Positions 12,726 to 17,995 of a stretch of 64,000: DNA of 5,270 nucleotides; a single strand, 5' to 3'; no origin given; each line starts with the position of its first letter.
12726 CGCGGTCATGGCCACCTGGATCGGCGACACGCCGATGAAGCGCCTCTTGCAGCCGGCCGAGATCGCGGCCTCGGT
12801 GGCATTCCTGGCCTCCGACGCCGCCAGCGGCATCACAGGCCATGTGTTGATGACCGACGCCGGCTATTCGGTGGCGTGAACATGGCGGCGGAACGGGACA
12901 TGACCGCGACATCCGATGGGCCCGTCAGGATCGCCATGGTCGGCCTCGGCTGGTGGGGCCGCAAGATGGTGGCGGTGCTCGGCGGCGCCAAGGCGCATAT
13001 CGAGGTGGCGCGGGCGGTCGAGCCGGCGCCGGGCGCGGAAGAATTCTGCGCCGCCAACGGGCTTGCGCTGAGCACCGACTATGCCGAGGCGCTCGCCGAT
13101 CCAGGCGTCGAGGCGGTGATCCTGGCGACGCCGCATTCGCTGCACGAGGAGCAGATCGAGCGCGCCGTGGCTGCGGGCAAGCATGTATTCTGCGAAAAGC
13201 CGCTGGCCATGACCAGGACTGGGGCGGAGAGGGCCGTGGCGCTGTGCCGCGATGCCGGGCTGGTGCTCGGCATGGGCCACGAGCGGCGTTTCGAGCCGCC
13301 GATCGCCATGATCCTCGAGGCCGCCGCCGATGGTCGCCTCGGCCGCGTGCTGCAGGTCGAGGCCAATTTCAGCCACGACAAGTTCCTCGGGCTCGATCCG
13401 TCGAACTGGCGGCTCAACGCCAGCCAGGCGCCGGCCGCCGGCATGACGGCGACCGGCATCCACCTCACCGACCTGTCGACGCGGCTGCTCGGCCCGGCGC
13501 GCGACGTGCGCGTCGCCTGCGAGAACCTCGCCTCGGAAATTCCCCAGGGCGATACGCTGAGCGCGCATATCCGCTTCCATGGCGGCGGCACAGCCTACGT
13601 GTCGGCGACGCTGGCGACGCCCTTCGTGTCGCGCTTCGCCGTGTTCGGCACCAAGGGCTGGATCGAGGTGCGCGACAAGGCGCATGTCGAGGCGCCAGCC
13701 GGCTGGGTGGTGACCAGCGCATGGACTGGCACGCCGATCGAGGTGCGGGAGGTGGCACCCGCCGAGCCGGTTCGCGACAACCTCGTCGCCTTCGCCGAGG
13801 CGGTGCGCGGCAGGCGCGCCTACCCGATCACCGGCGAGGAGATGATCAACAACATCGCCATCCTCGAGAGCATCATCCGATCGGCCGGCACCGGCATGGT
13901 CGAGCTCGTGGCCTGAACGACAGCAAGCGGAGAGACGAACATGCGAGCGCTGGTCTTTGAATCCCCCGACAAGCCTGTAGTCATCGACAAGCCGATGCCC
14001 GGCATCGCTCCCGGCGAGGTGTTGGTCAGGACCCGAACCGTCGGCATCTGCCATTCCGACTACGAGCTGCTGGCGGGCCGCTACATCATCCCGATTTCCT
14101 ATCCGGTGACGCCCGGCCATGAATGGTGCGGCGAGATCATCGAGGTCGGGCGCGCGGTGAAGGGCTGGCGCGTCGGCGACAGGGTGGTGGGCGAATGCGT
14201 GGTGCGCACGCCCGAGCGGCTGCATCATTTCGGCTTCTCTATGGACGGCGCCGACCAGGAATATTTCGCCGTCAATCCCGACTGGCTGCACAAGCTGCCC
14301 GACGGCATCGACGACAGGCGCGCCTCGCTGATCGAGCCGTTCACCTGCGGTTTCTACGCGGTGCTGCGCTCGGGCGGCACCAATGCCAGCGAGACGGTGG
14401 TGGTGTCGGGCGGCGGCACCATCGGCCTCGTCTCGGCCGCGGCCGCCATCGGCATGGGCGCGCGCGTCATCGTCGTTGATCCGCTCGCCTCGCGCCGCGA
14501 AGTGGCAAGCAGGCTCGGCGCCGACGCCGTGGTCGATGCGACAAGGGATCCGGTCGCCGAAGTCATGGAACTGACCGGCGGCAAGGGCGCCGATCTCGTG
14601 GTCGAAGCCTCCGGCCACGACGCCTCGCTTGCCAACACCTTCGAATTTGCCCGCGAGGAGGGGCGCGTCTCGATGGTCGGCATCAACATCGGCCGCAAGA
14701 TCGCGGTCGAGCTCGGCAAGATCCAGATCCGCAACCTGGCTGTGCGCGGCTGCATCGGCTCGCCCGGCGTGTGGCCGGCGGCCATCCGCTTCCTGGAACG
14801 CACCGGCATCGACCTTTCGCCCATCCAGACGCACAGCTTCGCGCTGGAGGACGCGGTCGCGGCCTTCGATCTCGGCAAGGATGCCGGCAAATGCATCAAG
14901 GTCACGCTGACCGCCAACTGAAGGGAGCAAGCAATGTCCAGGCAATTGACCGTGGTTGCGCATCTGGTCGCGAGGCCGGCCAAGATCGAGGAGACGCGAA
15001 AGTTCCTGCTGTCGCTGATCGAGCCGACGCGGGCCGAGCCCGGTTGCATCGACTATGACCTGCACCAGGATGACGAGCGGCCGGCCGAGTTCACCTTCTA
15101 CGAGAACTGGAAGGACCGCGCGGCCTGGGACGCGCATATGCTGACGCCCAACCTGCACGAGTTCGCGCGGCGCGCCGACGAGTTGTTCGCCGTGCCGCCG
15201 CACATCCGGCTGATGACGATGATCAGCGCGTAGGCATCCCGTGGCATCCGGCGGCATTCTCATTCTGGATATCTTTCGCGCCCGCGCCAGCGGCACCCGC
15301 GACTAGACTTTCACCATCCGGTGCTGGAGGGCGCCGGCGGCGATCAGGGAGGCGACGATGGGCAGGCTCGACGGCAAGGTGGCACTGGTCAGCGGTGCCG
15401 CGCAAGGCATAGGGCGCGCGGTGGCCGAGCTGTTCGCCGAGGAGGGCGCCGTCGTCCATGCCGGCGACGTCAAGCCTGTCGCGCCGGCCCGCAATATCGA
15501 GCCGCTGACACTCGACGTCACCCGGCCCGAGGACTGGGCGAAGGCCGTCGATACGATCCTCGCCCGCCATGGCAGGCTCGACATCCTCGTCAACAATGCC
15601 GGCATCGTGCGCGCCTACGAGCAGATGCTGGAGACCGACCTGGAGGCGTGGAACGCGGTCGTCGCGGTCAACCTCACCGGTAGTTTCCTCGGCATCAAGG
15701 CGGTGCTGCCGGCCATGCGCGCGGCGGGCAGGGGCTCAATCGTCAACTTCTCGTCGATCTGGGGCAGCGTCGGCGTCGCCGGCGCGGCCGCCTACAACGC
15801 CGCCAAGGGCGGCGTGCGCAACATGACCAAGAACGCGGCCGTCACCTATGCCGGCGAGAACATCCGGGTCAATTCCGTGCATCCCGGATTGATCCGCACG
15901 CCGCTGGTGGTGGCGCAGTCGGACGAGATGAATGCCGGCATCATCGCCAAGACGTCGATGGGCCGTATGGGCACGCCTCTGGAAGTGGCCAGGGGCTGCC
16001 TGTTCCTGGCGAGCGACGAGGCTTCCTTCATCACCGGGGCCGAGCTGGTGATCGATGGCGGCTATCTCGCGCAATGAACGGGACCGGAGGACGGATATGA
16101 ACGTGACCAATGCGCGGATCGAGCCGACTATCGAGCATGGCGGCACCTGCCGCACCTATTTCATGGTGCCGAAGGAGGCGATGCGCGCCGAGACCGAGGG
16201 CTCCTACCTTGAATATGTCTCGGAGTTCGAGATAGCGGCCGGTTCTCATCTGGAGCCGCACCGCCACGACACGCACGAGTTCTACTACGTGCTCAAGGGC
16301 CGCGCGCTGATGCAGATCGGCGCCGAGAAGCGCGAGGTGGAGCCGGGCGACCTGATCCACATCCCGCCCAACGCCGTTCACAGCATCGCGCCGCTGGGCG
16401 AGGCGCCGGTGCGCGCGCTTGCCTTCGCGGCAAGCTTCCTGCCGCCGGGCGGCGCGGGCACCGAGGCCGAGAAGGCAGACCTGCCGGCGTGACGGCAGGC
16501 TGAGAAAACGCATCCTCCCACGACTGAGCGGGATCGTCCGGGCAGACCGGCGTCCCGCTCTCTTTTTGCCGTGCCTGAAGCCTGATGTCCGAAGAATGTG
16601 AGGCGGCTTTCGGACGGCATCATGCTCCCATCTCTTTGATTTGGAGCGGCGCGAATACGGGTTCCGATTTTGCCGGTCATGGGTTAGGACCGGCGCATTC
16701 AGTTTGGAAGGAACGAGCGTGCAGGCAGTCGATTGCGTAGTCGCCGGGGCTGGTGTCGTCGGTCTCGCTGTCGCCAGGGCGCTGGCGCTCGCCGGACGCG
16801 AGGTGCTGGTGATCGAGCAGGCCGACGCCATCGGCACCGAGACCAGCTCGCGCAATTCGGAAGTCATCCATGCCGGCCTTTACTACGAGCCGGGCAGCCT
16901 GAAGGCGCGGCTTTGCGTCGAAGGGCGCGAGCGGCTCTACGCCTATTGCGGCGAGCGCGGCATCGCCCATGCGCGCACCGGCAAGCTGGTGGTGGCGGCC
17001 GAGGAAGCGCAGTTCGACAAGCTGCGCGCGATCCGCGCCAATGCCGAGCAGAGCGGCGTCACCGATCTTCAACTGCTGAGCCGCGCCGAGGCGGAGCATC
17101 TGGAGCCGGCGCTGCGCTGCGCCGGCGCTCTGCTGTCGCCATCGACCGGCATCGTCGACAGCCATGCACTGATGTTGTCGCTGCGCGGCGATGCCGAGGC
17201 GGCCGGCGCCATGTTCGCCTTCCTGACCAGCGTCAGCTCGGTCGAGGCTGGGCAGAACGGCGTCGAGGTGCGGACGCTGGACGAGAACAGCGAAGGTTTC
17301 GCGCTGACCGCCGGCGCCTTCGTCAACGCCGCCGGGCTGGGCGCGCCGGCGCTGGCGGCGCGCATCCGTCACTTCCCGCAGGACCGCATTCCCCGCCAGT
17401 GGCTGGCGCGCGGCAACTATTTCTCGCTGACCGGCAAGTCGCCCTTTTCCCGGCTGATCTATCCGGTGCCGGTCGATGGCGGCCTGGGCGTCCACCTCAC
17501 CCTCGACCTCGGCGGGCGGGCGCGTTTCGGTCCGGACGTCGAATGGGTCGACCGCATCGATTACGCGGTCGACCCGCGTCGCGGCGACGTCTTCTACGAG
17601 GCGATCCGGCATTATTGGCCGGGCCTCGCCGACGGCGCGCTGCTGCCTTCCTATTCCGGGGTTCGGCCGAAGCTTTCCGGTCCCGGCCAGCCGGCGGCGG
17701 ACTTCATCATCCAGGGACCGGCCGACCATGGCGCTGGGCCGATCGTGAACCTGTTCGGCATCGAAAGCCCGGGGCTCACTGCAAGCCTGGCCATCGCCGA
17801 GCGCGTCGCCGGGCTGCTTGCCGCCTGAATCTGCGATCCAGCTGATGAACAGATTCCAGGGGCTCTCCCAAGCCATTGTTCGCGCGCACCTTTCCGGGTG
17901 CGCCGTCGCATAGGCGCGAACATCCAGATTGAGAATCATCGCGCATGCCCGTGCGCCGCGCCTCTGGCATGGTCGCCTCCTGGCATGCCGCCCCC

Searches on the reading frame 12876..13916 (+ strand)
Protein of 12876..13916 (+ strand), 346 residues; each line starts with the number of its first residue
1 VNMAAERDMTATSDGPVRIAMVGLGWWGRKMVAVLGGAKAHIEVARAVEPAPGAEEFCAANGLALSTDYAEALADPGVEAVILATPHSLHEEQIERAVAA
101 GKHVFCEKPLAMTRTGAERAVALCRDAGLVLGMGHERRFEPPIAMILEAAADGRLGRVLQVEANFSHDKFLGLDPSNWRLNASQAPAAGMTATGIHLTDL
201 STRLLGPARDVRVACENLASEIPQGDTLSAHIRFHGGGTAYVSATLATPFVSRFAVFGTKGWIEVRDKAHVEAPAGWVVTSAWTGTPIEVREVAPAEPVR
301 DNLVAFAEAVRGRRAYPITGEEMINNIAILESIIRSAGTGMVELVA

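Call 15: search_protein_families(library=pfam, proteins=[window:12876-13916:+], max_evalue=0.001)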
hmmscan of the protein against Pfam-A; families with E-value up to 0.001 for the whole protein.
window:12876-13916:+ (346 aa): 3 families
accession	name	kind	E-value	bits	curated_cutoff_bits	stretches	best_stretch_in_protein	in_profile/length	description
PF01408.29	GFO_IDH_MocA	-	1.4e-23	84.3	24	1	17-135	1-120/120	Oxidoreductase family, NAD-binding Rossmann fold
PF22725.1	GFO_IDH_MocA_C3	-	3.3e-18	66.3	27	1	148-264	6-124/124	GFO/IDH/MocA C-terminal domain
PF02894.22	GFO_IDH_MocA_C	-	5.4e-13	49.7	22.9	1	151-341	5-214/218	Oxidoreductase family, C-terminal alpha/beta domain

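Call 33: search_protein_families(library=ncbifam, proteins=[window:12876-13916:+], max_evalue=1e-10)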
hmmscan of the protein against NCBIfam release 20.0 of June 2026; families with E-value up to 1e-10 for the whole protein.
window:12876-13916:+ (346 aa): 7 families
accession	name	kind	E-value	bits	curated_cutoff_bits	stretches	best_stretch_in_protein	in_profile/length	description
NF041392.1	XylDh_Gfo6_Halo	equivalog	2.5e-30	105.5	350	1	5-340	5-345/350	D-xylose 1-dehydrogenase Gfo6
TIGR04380.1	myo_inos_iolG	equivalog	3.5e-29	101.7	355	1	17-337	2-323/330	inositol 2-dehydrogenase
NF008607.0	PRK11579.1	subfamily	1.3e-18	67.2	330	1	17-261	5-245/346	oxidoreductase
NF052479.1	LevoglcsnDh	equivalog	2.4e-18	66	650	1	65-225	61-222/386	levoglucosan dehydrogenase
NF007574.0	PRK10206.1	equivalog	4.7e-16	58.8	352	1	55-261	43-243/345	oxidoreductase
NF040723.1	UDP-GlcNAcDh_Arch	equivalog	7.8e-16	58.5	450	1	18-330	2-294/302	UDP-N-acetylglucosamine 3-dehydrogenase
NF052679.1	InsChiInosDhIolG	equivalog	1.1e-11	44.4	540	1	67-164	56-154/343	bifunctional inositol 2-dehydrogenase/D-chiro-inositol 1-dehydrogenase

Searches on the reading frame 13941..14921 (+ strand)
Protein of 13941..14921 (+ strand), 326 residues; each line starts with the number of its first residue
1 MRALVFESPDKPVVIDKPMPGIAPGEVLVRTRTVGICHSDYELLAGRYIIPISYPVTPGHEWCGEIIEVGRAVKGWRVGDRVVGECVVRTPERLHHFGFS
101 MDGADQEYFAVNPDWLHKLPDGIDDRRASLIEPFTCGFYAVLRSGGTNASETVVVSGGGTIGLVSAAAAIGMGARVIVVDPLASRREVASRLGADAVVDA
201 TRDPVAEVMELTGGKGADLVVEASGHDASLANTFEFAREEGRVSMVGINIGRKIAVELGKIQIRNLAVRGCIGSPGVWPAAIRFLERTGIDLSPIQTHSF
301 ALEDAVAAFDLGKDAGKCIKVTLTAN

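Call 15: search_protein_families(library=pfam, proteins=[window:13941-14921:+], max_evalue=0.001)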
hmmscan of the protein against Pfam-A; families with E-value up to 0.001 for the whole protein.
window:13941-14921:+ (326 aa): 5 families
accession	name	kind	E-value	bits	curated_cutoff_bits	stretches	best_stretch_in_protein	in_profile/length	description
PF00107.32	ADH_zinc_N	-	3.3e-27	95.4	31.8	1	161-286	2-128/129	Zinc-binding dehydrogenase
PF08240.17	ADH_N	-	1.6e-22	80.1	23.5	1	24-121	2-104/104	Alcohol dehydrogenase GroES-like domain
PF16912.11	Glu_dehyd_C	-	4.4e-10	39.8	34.9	1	149-317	30-206/211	Glucose dehydrogenase C-terminus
PF13602.12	ADH_zinc_N_2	-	1.2e-05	26.6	27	1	192-250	1-57/134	Zinc-binding dehydrogenase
PF01262.27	AlaDh_PNT_C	-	4.4e-05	23.4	23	1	149-200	27-81/214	Alanine dehydrogenase/PNT, C-terminal domain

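Call 33: search_protein_families(library=ncbifam, proteins=[window:13941-14921:+], max_evalue=1e-10)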
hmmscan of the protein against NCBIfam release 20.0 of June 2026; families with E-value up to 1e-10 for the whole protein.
window:13941-14921:+ (326 aa): 21 families
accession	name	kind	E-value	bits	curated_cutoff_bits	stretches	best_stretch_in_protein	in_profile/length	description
TIGR00692.1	tdh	equivalog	6.5e-48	163.5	458.35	1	13-323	12-338/340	L-threonine 3-dehydrogenase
NF003808.0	PRK05396.1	equivalog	1.6e-47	162.1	380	1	1-324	1-339/341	L-threonine 3-dehydrogenase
NF041097.1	keto_inos_dh_IolM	equivalog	4.7e-47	160.5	450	1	13-313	41-378/389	scyllo-inosose 3-dehydrogenase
NF007489.0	PRK10083.1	equivalog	1e-40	139.8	376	1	1-324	1-336/339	Zn-dependent oxidoreductase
TIGR03989.1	Rxyl_3153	subfamily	3e-32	112.3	440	2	103-272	139-314/370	NDMA-dependent alcohol dehydrogenase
TIGR02824.1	quinone_pig3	subfamily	3e-29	102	296.8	1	7-270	7-261/325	putative NAD(P)H quinone oxidoreductase, PIG3 family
NF010344.0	PRK13771.1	subfamily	1.3e-28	100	349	1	1-321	1-329/334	putative alcohol dehydrogenase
NF041172.1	AcrlCoa_red_Thmprot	equivalog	3e-26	92.2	500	1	1-323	1-332/334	acryloyl-CoA reductase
TIGR03366.1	HpnZ_proposed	hypoth_equivalog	3.5e-25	88.9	328.1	1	118-289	124-297/315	putative phosphonate catabolism associated alcohol dehydrogenase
NF006940.0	PRK09422.1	equivalog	1e-24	87.2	344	1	1-271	1-283/338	alcohol dehydrogenase AdhP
NF007375.0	PRK09880.1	equivalog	5.5e-24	84.6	469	1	101-324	122-342/344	L-idonate 5-dehydrogenase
NF007642.0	PRK10309.1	equivalog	1.9e-23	83.3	550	1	1-308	1-329/347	galactitol-1-phosphate 5-dehydrogenase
TIGR03451.1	mycoS_dep_FDH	equivalog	2.7e-23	82.4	512.9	1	136-261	163-289/358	S-(hydroxymethyl)mycothiol dehydrogenase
NF047908.1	AldhRedAhr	equivalog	2.9e-20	72.4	470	1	22-309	26-319/335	NADPH-dependent aldehyde reductase Ahr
TIGR02822.1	adh_fam_2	subfamily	7.6e-18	64.7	283.5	1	16-205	19-221/329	zinc-binding alcohol dehydrogenase family protein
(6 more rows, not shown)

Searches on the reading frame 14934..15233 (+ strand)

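Call 63: search_protein_families(library=pfam, proteins=[window:14934-15233:+], max_evalue=0.01)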
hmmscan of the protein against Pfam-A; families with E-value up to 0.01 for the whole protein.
window:14934-15233:+ (99 aa): 1 family
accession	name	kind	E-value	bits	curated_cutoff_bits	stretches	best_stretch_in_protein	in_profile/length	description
PF03992.22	ABM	-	6.5e-19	68.3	23.1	1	6-79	3-77/78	Antibiotic biosynthesis monooxygenase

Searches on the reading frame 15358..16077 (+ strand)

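Call 15: search_protein_families(library=pfam, proteins=[window:15358-16077:+], max_evalue=0.001)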
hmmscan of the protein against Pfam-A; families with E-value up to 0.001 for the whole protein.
window:15358-16077:+ (239 aa): 4 families
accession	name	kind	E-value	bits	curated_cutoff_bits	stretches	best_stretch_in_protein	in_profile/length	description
PF13561.12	adh_short_C2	-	7.6e-64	215.9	27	1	13-236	1-235/236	Enoyl-(Acyl carrier protein) reductase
PF00106.31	adh_short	-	1.3e-49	168.8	26.6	1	7-189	1-192/195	short chain dehydrogenase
PF08659.16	KR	-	5.4e-09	36.6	22.6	1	46-150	54-153/180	KR domain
PF01370.27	Epimerase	-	0.00014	21.8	20.9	1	9-106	1-96/240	NAD dependent epimerase/dehydratase family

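Call 33: search_protein_families(library=ncbifam, proteins=[window:15358-16077:+], max_evalue=1e-10)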
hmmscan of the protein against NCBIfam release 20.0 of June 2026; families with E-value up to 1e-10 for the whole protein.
window:15358-16077:+ (239 aa): 204 families (the best 25 are shown)
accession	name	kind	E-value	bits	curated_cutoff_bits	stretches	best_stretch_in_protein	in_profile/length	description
NF005559.1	PRK07231.1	subfamily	6.7e-66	222.3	215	1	3-237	1-248/249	glucose 1-dehydrogenase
NF004791.0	PRK06138.1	equivalog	1e-65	221.6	312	1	3-238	2-251/252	SDR family oxidoreductase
NF052562.1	RADHDNL4305835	equivalog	3.8e-64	216.5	400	1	2-239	3-252/252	NADP-dependent (R)-specific alcohol dehydrogenase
NF004198.0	PRK05653.1-3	equivalog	2.3e-62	210.7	296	1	3-236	4-246/248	3-oxoacyl-ACP reductase FabG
NF053701.1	CsHdxCHCADhChcB2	equivalog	4.1e-61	206.6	350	1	4-239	1-245/245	cis-4-hydroxycyclohexanecarboxylate dehydrogenase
NF052558.1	MBtsdlDhBudC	equivalog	4.6e-61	206.5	270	1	5-238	2-243/250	meso-2,3-butanediol dehydrogenase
NF009466.0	PRK12826.1-2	subfamily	1e-59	202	222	1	7-236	4-244/248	3-oxoacyl-ACP reductase FabG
NF004818.0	PRK06172.1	equivalog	2.3e-57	194.2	336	1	3-239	4-253/253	SDR family oxidoreductase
NF053702.1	TrHdxCHCADhChcB1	equivalog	2.8e-57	193.9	400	1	3-238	1-242/250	trans-4-hydroxycyclohexanecarboxylate dehydrogenase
TIGR01830.1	3oxo_ACP_reduc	equivalog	2e-56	191.4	297.75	1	9-235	1-237/239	3-oxoacyl-[acyl-carrier-protein] reductase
NF009468.0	PRK12826.1-4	equivalog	2.9e-56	191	318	1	3-237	4-248/256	SDR family oxidoreductase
NF009093.0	PRK12429.1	subfamily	4.4e-54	183.5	258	1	4-239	3-259/259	3-hydroxybutyrate dehydrogenase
NF005309.0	PRK06841.1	subfamily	6.4e-54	183.1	286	1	4-237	13-253/255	GolD/DthD family dehydrogenase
NF005681.0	PRK07478.1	subfamily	7.3e-53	179.5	267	1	1-236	1-249/254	SDR family oxidoreductase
NF006366.0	PRK08589.1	equivalog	8.4e-53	179.4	386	1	1-238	1-254/272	SDR family oxidoreductase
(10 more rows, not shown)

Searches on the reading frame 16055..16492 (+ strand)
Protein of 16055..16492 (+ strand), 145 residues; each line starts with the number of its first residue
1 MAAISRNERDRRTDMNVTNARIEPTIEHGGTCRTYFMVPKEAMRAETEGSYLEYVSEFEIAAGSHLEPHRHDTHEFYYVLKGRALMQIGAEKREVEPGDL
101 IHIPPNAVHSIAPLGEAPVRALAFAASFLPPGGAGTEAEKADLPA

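Call 63: search_protein_families(library=pfam, proteins=[window:16055-16492:+], max_evalue=0.01)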
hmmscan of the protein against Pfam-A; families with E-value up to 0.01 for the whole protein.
window:16055-16492:+ (145 aa): 8 families
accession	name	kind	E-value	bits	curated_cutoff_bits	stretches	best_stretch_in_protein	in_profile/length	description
PF07883.17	Cupin_2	-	3.9e-17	62.2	27.2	1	57-123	2-68/70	Cupin domain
PF02311.25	AraC_binding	-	6.6e-11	42.5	21.1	1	63-127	13-79/135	AraC-like ligand binding domain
PF00190.28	Cupin_1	-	1.5e-07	31.6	22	1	58-123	38-111/151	Cupin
PF12973.13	Cupin_7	-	1.7e-06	28.2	27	1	53-110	33-86/105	ChrR Cupin-like domain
PF16867.11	DMSP_lyase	-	0.00011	22.4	27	1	69-118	111-159/162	Dimethlysulfonioproprionate lyase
PF01050.24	MannoseP_isomer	-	0.00078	20.1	23.6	1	68-120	45-96/116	Mannose-6-phosphate isomerase C-terminal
PF03079.20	ARD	-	0.003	18.2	27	1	57-109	76-133/157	ARD/ARD' family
PF05899.18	Cupin_3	-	0.0031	17.6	23.5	1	70-107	22-60/74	EutQ-like cupin domain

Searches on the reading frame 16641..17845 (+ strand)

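Call 15: search_protein_families(library=pfam, proteins=[window:16733-17845:+], max_evalue=0.001)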
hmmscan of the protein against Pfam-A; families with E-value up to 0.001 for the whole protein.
window:16733-17845:+ (370 aa): 0 families

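Call 63: search_protein_families(library=pfam, proteins=[window:16641-17828:+], max_evalue=0.01)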
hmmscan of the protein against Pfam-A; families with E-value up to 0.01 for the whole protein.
window:16641-17828:+ (395 aa): 9 families
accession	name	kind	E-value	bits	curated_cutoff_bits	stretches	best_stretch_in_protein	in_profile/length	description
PF01266.30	DAO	-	5.6e-62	210.7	27.9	1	31-390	1-351/353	FAD dependent oxidoreductase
PF13450.12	NAD_binding_8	-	2e-06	28.4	21.9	1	34-72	1-39/68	NAD(P)-binding Rossmann-like domain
PF07992.20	Pyr_redox_2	-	1.5e-05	25.1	26.1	1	10-77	126-190/291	Pyridine nucleotide-disulphide oxidoreductase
PF00890.30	FAD_binding_2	-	6.3e-05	22.8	20.4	1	31-243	1-213/414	FAD binding domain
PF01494.25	FAD_binding_3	-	0.00037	20.3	22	0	30-62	2-34/349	FAD binding domain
PF01593.30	Amino_oxidase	-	0.00063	19.6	19.8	1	41-113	3-68/443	Flavin containing amine oxidoreductase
PF00070.33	Pyr_redox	-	0.0013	19.6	22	1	33-65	3-35/82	Pyridine nucleotide-disulphide oxidoreductase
PF02254.24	TrkA_N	-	0.0013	19.5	23.8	0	33-77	2-46/116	TrkA-N domain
PF12831.13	FAD_oxidored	-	0.0018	18.1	27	0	31-242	1-155/416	FAD dependent oxidoreductase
